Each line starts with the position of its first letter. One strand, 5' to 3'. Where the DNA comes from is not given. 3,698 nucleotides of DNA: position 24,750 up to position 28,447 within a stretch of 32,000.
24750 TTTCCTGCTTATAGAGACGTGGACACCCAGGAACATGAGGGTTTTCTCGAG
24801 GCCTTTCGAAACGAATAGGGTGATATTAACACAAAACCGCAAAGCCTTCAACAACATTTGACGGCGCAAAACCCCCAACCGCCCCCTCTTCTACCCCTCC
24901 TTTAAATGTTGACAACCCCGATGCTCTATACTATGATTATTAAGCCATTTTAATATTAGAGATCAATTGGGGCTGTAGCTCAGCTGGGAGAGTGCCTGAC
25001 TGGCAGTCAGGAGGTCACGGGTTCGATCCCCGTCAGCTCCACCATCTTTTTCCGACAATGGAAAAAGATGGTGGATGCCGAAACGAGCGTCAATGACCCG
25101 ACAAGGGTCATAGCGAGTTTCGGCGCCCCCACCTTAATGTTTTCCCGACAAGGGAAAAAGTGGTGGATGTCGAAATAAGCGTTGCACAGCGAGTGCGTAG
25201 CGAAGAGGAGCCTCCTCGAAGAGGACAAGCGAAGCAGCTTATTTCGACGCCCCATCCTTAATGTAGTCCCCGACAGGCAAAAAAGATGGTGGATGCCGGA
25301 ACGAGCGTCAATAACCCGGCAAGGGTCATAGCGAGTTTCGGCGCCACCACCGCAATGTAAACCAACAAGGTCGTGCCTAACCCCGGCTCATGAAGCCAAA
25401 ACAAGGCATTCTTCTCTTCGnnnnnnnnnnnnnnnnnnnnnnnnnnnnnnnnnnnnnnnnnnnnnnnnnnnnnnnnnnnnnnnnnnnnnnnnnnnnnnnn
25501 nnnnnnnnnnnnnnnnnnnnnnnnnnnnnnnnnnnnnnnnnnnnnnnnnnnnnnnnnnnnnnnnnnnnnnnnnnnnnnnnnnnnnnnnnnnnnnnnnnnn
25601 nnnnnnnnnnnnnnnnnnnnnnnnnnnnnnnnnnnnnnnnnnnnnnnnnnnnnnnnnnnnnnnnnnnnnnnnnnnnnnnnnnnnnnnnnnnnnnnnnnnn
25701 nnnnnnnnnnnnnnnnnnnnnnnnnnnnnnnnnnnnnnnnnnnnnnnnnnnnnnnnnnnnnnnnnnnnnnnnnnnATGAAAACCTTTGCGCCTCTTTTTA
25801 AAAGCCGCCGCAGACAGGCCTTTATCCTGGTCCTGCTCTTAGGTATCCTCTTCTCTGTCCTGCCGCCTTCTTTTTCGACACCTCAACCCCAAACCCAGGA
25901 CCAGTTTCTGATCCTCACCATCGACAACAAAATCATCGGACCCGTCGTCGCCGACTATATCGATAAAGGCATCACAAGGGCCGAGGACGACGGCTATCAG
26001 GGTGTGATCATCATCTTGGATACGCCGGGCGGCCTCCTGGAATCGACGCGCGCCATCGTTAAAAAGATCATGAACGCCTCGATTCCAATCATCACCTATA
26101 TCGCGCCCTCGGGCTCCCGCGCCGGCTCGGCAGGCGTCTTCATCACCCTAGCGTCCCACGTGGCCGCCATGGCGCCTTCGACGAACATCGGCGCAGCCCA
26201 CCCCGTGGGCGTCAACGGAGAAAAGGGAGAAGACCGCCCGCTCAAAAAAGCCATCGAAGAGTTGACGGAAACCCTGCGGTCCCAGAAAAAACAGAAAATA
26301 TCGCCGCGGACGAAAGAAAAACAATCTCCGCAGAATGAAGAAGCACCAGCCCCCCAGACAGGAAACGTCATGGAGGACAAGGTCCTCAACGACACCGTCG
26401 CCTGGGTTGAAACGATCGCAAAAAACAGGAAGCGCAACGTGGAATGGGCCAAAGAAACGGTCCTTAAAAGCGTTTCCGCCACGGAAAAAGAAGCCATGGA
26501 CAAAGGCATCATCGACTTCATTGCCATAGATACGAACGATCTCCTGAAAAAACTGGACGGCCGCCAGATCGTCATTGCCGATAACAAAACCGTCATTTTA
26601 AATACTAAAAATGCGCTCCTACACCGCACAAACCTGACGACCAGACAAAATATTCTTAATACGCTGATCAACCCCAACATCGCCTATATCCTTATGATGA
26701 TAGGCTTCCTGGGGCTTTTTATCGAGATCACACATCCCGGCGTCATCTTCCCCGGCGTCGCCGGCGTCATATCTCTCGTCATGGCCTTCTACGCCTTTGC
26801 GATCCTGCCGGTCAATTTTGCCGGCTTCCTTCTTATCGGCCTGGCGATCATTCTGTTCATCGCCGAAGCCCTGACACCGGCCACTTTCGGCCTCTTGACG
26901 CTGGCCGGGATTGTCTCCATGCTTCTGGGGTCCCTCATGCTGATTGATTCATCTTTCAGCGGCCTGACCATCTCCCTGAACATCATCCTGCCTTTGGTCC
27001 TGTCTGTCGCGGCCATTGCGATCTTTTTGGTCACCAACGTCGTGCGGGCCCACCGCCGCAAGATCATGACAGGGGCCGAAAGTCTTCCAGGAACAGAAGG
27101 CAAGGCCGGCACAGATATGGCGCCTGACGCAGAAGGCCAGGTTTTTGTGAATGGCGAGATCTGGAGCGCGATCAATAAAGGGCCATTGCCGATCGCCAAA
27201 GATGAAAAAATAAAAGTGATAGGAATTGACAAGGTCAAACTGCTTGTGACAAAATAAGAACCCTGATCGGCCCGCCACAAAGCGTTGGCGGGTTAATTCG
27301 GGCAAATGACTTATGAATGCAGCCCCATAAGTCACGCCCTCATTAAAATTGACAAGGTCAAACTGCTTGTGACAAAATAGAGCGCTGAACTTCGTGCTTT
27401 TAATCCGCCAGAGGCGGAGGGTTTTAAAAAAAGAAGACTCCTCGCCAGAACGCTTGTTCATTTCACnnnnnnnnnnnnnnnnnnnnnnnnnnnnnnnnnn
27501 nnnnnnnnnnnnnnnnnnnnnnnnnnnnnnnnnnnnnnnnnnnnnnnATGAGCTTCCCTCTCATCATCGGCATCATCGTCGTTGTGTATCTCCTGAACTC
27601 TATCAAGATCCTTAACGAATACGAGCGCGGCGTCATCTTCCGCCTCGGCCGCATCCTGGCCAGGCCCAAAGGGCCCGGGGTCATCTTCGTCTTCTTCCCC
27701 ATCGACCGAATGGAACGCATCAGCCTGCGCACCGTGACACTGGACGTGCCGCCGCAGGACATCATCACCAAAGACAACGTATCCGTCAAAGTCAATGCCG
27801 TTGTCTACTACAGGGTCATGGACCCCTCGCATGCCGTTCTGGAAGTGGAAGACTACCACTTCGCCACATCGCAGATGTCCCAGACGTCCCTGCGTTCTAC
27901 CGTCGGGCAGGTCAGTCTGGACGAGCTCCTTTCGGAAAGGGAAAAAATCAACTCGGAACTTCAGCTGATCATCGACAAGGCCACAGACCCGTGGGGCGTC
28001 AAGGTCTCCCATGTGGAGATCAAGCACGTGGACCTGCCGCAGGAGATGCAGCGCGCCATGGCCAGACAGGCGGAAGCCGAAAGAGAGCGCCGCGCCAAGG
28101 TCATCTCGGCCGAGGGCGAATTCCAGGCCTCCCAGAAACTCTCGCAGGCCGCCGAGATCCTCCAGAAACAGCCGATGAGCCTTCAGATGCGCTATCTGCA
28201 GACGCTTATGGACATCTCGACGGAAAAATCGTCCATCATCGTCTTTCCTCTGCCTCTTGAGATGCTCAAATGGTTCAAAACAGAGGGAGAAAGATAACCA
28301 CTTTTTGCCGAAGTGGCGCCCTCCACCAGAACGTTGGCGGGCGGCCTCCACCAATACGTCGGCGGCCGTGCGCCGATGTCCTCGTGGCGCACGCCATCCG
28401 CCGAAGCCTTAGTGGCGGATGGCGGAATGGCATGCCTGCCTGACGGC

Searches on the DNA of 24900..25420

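Call 75: search_rna_families(source=window, start=24900, end=25420, threshold=evalue, max_evalue=1)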
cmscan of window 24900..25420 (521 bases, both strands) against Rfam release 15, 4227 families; matches with E-value up to 1: 5.
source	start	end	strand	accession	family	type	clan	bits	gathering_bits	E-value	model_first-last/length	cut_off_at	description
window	24969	25041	+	RF00005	tRNA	Gene; tRNA;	CL00001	65.9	29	3.4e-14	1-71/71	no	tRNA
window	24969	25042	-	RF04354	Plastid-ycf2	Cis-reg;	-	25.4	65.7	0.0054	1-75/75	no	Plastid-ycf2 5UTR RNA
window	25017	25077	+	RF04321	tmRNA_permuted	Gene;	-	22.3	47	0.014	36-93/213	no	permuted transfer-messenger RNA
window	25037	25076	+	RF00972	mir-651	Gene; miRNA;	-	18.4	106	0.74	1-86/86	no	mir-651 microRNA precursor family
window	25033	25088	-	RF00736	mir-320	Gene; miRNA;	-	16.2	55.5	0.73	1-76/76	no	mir-320 microRNA precursor family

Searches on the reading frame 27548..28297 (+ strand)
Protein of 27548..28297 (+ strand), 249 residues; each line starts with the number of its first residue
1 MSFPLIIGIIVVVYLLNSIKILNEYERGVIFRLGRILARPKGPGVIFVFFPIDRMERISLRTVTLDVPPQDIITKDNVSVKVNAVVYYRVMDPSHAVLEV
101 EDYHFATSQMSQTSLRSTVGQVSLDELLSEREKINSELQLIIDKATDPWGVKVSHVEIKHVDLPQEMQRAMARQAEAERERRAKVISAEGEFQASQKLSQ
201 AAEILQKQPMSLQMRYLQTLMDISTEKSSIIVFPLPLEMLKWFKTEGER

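Call 10: find_encoding_contigs(protein=window:27548-28297:+, flank=3000, max_places=6)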
Protein window:27548-28297:+ (249 aa): no gene with exactly this product is on record in the collection.

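Call 11: find_related_loci(query=window:27548-28294:+, collection=genome_contigs, flank=4000)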
Query window:27548-28294:+ (249 aa) in genome_contigs; peptide patterns used: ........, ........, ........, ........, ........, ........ (x = any residue, [..] = any of these).
600 stretches matched a pattern (row limit reached: there are more); 577 encode a relative of the query (tblastn E <= 1e-3); the best 80 are kept; 80 distinct loci.
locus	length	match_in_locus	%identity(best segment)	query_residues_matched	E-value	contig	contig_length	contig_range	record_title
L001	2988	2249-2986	100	1-246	2e-172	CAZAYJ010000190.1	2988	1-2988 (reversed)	MAG TPA_asm: uncultured Planctomycetia bacterium isolate SRP167436_co1_3 genome assembly, contig: NODE_55506_length_2988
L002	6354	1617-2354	85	1-246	2e-145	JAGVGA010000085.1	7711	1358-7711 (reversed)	MAG: Candidatus Omnitrophota bacterium isolate DeMMO2_40 c_000000001651, whole genome shotgun sequence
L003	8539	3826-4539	77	6-243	2e-123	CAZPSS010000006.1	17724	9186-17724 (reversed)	MAG TPA_asm: uncultured Planctomycetia bacterium isolate SRP256446_co1_219 genome assembly, contig: NODE_1117_length_177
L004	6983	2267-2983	75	10-248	3e-123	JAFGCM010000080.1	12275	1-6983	MAG: Candidatus Omnitrophota bacterium isolate Zod_Metabat.1113 k87_9797186, whole genome shotgun sequence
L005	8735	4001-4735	73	1-246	6e-122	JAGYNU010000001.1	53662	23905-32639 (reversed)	MAG: Candidatus Omnitrophota bacterium isolate M55B152 1, whole genome shotgun sequence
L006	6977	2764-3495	72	1-243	9e-120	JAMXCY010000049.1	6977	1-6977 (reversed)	MAG: Candidatus Omnitrophota bacterium isolate MohnsGC05_bin023 NODE_51_length_6977_cov_6.826667, whole genome shotgun s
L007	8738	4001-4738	71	1-246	3e-118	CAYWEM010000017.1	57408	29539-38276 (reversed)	MAG TPA_asm: uncultured Clostridia bacterium isolate binchicken_co168_353 genome assembly, contig: NODE_866_length_57408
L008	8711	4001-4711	70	5-241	1e-115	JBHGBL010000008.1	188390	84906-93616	MAG: Vicinamibacterales bacterium isolate SBS.BIN.101 SBSBIN101_contig_8, whole genome shotgun sequence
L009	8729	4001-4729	67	5-247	2e-115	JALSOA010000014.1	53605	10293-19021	MAG: Acidobacteria bacterium isolate 356-284_metabat1_scaf2bin.085 356-284_scaffold_116_c2, whole genome shotgun sequenc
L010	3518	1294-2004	70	3-240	1e-117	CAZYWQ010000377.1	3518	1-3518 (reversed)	MAG TPA_asm: uncultured Candidatus Sumerlaeota bacterium isolate binchicken_co178_44 genome assembly, contig: NODE_31220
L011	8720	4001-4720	69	1-240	4e-115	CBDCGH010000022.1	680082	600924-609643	MAG: Vicinamibacterales bacterium isolate 75c22ac9-0115-4f96-a872-047b451c91ea genome assembly, contig: contig_22, whole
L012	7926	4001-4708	69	5-240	2e-114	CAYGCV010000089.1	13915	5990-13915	MAG TPA_asm: uncultured Vicinamibacteraceae bacterium isolate ERP110561_co1_67 genome assembly, contig: NODE_2762_length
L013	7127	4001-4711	67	5-241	5e-114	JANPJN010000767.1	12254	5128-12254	MAG: Acidobacteriota bacterium isolate VAR_61_metabat_4 VAR_61_k141_3043645, whole genome shotgun sequence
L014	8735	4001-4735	65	1-245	8e-114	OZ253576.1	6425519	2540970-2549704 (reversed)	MAG: Vicinamibacterales bacterium isolate 6a0cd737-ee79-44fe-98ec-e457d3034484 genome assembly, chromosome: 1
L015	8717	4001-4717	67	5-243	1e-113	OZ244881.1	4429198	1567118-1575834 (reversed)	MAG: Vicinamibacterales bacterium isolate 9500b09d-e89d-4900-af97-ba4a19cfec2a genome assembly, chromosome: 1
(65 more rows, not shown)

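Call 37: find_homologous_proteins(query=window:27548-28294:+, max_evalue=1e-100)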
Query window:27548-28294:+ (249 aa): 2531 proteins with E <= 1e-100 among 8000 candidates; the best 120 are listed.
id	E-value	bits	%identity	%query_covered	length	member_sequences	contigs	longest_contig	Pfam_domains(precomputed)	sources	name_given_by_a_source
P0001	4.2e-152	522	97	100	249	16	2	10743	PF01145.32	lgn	-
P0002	3.1e-150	516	97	100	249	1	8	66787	PF01145.32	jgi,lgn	-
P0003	2.3e-148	510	96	100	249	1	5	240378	PF01145.32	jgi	jgi:regulator of protease activity HflC (stomatin/prohibitin superfamily)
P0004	3.9e-147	506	95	100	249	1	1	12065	PF01145.32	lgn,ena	-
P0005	6.0e-146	502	93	100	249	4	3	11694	PF01145.32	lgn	-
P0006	3.0e-145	499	94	100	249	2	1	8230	PF01145.32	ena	-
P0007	9.0e-142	488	89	100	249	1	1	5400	PF01145.32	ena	-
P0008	1.7e-141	487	89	100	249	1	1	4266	PF01145.32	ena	-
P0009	7.9e-140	482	88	100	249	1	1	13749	PF01145.32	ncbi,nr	ncbi:MAG: slipin family protein [Candidatus Omnitrophica bacterium]|nr:slipin family protein [Candid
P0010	1.5e-137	474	87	100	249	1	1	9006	PF01145.32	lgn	-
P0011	2.9e-137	473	87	98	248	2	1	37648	PF01145.32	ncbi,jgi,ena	ncbi:MAG: slipin family protein [Candidatus Omnitrophota bacterium]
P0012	1.5e-136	471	84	100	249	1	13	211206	PF01145.32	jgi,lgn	jgi:regulator of protease activity HflC (stomatin/prohibitin superfamily)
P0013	1.5e-136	471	84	100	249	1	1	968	PF01145.32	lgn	-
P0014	4.8e-136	469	87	99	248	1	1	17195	PF01145.32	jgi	jgi:regulator of protease activity HflC (stomatin/prohibitin superfamily)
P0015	9.7e-136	468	85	100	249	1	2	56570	PF01145.32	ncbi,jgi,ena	-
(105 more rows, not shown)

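Call 38: find_encoding_contigs(protein=P0001, flank=3500, max_places=10)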
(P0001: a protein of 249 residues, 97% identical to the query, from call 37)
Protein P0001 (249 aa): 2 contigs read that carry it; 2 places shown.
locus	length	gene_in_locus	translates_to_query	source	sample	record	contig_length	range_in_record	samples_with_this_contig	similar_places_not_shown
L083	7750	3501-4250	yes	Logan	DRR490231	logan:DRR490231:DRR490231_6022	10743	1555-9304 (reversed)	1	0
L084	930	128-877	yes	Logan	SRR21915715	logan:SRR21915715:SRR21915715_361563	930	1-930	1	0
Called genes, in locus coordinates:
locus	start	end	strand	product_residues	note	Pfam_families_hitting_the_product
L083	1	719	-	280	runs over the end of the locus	PF01261:AP_endonuc_2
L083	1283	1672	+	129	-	-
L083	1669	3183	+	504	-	PF25145:NfeD1b_N, PF24961:NfeD_membrane, PF01957:NfeD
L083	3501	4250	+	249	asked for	PF01145:Band_7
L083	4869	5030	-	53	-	-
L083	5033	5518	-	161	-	-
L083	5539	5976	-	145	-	PF13490:zf-HC2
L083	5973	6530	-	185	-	PF07638:Sigma70_ECF (faint), PF04542:Sigma70_r2, PF08281:Sigma70_r4_2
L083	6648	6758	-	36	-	-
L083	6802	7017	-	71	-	PF13275:S4_2, PF22421:SYY_C-terminal (weak), PF01479:S4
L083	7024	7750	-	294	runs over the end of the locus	PF01259:SAICAR_synt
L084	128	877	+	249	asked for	PF01145:Band_7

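Call 39: find_encoding_contigs(protein=P0002, flank=3500, max_places=10)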
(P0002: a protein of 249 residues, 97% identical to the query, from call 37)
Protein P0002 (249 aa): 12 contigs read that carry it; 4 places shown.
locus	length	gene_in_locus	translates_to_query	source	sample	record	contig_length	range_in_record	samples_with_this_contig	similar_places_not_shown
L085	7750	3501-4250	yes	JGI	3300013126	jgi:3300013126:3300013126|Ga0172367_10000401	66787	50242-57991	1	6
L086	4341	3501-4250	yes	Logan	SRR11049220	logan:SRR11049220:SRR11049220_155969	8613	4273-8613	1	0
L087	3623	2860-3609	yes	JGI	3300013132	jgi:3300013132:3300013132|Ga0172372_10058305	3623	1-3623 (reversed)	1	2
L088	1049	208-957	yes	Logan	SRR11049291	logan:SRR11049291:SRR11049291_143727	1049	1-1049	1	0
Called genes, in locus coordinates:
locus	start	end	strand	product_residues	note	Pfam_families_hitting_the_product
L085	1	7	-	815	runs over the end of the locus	PF00133:tRNA-synt_1, PF01406:tRNA-synt_1e (faint), PF09334:tRNA-synt_1g, PF13603:tRNA-synt_1_2, PF00133:tRNA-synt_1, PF09334:tRNA-synt_1g (weak), PF08264:Anticodon_1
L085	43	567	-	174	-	PF01261:AP_endonuc_2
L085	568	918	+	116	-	-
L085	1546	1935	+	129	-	-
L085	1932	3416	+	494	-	PF25145:NfeD1b_N, PF24961:NfeD_membrane, PF01957:NfeD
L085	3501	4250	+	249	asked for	PF01145:Band_7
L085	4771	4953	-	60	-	-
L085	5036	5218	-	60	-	-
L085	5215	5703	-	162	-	-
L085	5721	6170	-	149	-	PF13490:zf-HC2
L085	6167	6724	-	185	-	PF07638:Sigma70_ECF (faint), PF04542:Sigma70_r2, PF08281:Sigma70_r4_2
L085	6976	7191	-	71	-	PF13275:S4_2, PF22421:SYY_C-terminal (weak), PF01479:S4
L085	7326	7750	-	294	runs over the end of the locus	PF01259:SAICAR_synt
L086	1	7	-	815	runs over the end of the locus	PF00133:tRNA-synt_1, PF01406:tRNA-synt_1e (faint), PF09334:tRNA-synt_1g, PF13603:tRNA-synt_1_2, PF00133:tRNA-synt_1, PF09334:tRNA-synt_1g (weak), PF08264:Anticodon_1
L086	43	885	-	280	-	PF01261:AP_endonuc_2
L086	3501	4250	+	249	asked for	PF01145:Band_7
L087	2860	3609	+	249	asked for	PF01145:Band_7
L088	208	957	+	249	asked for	PF01145:Band_7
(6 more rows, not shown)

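Call 40: find_encoding_contigs(protein=P0003, flank=3500, max_places=10)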
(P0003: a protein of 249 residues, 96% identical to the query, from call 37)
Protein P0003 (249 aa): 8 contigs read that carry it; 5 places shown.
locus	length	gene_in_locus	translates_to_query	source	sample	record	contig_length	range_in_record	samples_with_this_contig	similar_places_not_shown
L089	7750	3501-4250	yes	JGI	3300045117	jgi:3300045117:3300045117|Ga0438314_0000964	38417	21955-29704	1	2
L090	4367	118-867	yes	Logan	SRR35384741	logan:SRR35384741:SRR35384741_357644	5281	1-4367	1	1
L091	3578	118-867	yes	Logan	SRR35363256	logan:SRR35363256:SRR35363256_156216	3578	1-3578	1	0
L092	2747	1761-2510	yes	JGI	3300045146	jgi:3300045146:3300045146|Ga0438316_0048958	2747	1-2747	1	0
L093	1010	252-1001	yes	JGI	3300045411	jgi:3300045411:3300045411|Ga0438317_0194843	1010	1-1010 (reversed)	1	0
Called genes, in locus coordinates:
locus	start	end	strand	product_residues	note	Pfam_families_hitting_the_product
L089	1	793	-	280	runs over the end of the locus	PF01261:AP_endonuc_2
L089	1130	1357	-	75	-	-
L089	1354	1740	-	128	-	-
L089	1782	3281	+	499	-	PF25145:NfeD1b_N, PF24961:NfeD_membrane, PF01957:NfeD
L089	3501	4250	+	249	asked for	PF01145:Band_7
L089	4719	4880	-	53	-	-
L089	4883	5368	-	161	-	-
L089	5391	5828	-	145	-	PF13490:zf-HC2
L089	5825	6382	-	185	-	PF04542:Sigma70_r2, PF08281:Sigma70_r4_2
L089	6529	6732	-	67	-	PF13275:S4_2, PF01479:S4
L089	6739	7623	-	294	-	PF01259:SAICAR_synt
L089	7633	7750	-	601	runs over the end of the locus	PF17297:PEPCK_N, PF00821:PEPCK_GTP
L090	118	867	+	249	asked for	PF01145:Band_7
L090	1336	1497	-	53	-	-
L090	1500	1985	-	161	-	-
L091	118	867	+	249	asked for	PF01145:Band_7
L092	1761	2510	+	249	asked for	PF01145:Band_7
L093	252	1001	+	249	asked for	PF01145:Band_7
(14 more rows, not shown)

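Call 66: find_encoding_contigs(protein=P0004, flank=1500, max_places=6)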
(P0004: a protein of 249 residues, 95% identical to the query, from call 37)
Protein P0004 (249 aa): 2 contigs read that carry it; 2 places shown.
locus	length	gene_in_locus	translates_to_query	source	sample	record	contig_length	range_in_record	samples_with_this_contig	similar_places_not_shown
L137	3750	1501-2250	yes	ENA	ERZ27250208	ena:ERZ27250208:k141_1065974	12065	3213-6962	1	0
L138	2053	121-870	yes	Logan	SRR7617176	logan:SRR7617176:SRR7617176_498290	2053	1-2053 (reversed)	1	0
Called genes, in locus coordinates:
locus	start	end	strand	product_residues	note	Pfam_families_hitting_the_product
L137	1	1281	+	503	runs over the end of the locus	PF25145:NfeD1b_N, PF24961:NfeD_membrane, PF01957:NfeD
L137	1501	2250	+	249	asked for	PF01145:Band_7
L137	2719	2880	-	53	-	-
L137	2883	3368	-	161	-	-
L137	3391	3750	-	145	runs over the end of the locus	PF13490:zf-HC2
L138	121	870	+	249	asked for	PF01145:Band_7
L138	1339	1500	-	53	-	-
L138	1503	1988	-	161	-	-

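Call 67: find_encoding_contigs(protein=P0005, flank=1500, max_places=6)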
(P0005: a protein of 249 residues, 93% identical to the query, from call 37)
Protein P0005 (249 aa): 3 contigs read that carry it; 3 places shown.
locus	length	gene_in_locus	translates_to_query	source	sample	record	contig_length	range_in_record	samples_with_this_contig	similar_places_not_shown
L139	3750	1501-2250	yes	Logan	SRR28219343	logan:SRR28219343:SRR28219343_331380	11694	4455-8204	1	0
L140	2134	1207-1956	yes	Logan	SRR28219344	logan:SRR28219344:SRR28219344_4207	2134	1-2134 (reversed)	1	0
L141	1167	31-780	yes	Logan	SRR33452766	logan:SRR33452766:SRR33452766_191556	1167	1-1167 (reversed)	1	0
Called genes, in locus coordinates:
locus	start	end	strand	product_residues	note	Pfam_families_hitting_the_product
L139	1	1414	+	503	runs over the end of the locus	PF25145:NfeD1b_N, PF24961:NfeD_membrane, PF01957:NfeD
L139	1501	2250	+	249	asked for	PF01145:Band_7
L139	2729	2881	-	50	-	-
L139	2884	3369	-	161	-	-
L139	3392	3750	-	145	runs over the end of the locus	PF13490:zf-HC2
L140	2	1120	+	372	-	?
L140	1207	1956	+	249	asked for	PF01145:Band_7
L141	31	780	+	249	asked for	PF01145:Band_7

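Call 68: find_encoding_contigs(protein=P0006, flank=1500, max_places=6)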
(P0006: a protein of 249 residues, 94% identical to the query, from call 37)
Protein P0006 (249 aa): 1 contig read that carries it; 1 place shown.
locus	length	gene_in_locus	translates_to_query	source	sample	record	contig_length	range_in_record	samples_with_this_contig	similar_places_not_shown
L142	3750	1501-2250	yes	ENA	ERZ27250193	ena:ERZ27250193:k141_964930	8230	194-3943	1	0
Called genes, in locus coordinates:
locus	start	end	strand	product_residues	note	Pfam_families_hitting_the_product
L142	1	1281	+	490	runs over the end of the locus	?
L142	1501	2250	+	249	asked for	PF01145:Band_7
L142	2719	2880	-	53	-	-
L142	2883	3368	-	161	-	-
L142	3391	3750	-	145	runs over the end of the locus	PF13490:zf-HC2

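Call 70: find_encoding_contigs(protein=P0009, flank=1500, max_places=4)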
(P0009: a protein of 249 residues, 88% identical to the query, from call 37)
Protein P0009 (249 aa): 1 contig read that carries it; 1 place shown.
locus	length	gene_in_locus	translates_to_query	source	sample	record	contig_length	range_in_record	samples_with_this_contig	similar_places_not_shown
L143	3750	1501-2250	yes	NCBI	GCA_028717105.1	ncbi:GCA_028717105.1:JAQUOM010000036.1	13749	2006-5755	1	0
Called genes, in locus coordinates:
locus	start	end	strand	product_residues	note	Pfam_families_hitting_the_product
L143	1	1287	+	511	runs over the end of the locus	PF25145:NfeD1b_N, PF24961:NfeD_membrane, PF01957:NfeD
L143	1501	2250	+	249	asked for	PF01145:Band_7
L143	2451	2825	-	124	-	-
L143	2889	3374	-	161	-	-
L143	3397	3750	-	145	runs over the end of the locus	PF13490:zf-HC2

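Call 71: find_encoding_contigs(protein=P0011, flank=1500, max_places=4)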
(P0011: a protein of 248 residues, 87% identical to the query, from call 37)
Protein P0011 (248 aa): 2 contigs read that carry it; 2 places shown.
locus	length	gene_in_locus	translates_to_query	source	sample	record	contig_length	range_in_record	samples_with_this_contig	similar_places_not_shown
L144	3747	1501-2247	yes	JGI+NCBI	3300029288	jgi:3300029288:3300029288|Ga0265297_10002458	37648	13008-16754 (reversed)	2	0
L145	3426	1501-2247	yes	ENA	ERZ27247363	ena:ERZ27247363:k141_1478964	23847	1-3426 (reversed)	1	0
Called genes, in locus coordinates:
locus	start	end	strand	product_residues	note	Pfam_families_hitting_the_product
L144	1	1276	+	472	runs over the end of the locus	PF25145:NfeD1b_N, PF24961:NfeD_membrane, PF01957:NfeD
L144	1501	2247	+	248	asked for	PF01145:Band_7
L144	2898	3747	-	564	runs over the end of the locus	PF13414:TPR_11 (weak), PF13432:TPR_16, PF13414:TPR_11, PF00515:TPR_1, PF07719:TPR_2, PF13414:TPR_11, PF13424:TPR_12, PF13432:TPR_16, +7 more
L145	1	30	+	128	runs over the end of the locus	-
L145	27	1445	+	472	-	PF25145:NfeD1b_N, PF24961:NfeD_membrane, PF01957:NfeD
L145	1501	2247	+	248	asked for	PF01145:Band_7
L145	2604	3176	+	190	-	-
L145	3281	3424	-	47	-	?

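Call 82: search_protein_families(library=pfam, proteins=[L145:2604-3176:+], max_evalue=0.01)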
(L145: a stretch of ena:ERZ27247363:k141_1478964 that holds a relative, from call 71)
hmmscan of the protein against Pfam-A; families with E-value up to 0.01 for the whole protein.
L145:2604-3176:+ (190 aa): 0 families
